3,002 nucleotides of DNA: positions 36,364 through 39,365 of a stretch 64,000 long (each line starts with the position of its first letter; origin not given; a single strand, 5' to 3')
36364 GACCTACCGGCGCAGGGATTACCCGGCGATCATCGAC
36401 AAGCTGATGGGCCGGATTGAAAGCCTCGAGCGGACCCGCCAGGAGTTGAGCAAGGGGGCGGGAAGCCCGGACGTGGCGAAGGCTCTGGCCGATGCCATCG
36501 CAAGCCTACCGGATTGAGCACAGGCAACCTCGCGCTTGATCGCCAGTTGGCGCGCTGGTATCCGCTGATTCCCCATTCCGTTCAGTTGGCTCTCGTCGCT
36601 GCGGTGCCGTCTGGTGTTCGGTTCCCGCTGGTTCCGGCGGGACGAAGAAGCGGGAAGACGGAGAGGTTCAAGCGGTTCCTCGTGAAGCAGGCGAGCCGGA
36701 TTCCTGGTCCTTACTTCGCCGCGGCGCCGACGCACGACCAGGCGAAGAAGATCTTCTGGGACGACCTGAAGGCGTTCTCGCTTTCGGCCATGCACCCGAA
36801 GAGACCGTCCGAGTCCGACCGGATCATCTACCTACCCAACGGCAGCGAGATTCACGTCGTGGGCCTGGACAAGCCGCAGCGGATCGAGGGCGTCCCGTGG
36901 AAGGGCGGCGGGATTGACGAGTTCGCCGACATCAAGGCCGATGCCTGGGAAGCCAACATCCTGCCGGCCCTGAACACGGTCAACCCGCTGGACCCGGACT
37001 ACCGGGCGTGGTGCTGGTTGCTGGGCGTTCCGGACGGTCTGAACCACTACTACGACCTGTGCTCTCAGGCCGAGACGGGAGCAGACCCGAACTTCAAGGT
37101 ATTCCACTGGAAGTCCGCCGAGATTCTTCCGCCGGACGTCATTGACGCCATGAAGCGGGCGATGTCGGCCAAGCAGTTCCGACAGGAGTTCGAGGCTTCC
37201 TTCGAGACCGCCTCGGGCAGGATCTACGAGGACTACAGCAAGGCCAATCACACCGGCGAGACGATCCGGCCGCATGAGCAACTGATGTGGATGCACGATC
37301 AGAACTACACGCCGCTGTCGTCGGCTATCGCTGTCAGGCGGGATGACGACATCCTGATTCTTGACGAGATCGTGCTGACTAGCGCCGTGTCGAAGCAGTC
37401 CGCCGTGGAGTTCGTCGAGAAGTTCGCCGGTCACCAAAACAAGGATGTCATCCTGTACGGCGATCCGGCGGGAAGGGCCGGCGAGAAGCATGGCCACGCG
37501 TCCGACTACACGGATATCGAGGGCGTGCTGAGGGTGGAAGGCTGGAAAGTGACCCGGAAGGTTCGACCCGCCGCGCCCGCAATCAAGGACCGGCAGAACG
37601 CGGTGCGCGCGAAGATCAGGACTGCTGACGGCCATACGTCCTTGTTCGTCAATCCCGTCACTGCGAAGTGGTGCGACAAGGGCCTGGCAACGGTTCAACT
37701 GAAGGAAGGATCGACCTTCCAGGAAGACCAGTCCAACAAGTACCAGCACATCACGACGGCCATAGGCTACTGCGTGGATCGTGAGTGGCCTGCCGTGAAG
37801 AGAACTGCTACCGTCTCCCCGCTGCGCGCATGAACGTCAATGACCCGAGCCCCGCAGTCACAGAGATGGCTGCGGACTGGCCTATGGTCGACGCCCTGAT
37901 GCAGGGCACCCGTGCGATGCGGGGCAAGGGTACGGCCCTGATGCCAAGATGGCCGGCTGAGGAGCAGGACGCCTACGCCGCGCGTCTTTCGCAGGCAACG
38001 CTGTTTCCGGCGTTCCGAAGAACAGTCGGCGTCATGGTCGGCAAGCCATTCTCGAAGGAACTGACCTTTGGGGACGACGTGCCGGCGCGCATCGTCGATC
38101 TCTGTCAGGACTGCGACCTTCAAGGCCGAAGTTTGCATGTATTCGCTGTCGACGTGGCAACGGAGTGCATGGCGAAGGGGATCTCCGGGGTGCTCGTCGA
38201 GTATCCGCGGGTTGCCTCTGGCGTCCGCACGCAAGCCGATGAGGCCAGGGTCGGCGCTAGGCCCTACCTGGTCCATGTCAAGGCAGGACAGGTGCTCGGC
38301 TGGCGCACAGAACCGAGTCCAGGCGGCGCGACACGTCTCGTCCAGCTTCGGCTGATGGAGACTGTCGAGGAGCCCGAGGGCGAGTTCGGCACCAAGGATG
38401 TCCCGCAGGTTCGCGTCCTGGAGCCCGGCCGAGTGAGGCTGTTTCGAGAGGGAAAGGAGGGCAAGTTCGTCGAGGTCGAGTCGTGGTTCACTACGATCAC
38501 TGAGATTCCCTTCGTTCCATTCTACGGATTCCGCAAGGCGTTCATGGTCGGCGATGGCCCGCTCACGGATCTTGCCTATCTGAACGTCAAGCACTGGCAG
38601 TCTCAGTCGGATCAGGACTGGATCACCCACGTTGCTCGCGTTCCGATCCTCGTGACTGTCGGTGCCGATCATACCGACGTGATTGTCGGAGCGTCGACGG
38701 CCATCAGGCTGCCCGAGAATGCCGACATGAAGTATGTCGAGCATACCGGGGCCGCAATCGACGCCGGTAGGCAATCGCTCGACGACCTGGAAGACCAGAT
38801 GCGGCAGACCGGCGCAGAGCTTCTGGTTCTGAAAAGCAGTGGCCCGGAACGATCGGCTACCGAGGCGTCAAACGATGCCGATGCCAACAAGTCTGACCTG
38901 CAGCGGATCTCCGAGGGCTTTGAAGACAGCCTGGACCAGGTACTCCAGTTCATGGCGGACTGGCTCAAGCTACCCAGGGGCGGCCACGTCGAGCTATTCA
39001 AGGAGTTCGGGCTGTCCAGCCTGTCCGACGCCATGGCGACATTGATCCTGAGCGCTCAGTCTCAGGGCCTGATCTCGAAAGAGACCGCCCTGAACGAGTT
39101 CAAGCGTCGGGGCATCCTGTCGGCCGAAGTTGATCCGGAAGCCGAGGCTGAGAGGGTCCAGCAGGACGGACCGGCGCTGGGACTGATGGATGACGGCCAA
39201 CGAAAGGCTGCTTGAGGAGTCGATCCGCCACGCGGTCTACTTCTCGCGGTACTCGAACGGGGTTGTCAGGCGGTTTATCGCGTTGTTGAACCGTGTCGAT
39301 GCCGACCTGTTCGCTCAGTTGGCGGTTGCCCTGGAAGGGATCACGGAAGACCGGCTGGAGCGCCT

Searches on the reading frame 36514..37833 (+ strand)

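Call 71: search_protein_families(library=pfam, proteins=[window:36514-37833:+], max_evalue=0.001)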
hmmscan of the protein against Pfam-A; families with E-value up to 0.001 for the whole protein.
window:36514-37833:+ (439 aa): 1 family
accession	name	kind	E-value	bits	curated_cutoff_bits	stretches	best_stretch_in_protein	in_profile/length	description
PF03237.21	Terminase_6N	-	1.6e-09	38.2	22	1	42-144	4-112/215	Terminase large subunit, T4likevirus-type, N-terminal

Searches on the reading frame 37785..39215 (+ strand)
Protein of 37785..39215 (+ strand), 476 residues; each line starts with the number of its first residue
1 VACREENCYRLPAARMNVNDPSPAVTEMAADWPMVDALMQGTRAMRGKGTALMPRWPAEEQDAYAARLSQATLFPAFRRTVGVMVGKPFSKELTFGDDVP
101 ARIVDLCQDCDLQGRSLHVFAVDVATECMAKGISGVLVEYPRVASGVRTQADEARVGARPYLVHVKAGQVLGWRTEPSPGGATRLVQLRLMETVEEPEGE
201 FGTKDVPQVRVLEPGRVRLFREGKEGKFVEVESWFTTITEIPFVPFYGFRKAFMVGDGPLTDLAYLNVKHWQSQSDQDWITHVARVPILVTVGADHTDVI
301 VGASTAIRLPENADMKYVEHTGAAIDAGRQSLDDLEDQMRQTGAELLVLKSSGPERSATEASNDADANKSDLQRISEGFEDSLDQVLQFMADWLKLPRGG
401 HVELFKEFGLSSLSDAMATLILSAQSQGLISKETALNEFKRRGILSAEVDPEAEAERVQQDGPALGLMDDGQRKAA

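Call 71: search_protein_families(library=pfam, proteins=[window:37785-39215:+], max_evalue=0.001)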
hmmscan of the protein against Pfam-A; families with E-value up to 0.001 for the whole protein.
window:37785-39215:+ (476 aa): 1 family
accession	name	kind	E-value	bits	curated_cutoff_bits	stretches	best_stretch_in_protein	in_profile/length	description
PF13264.11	DUF4055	-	6e-45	153.3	25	1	259-394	1-140/140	Domain of unknown function (DUF4055)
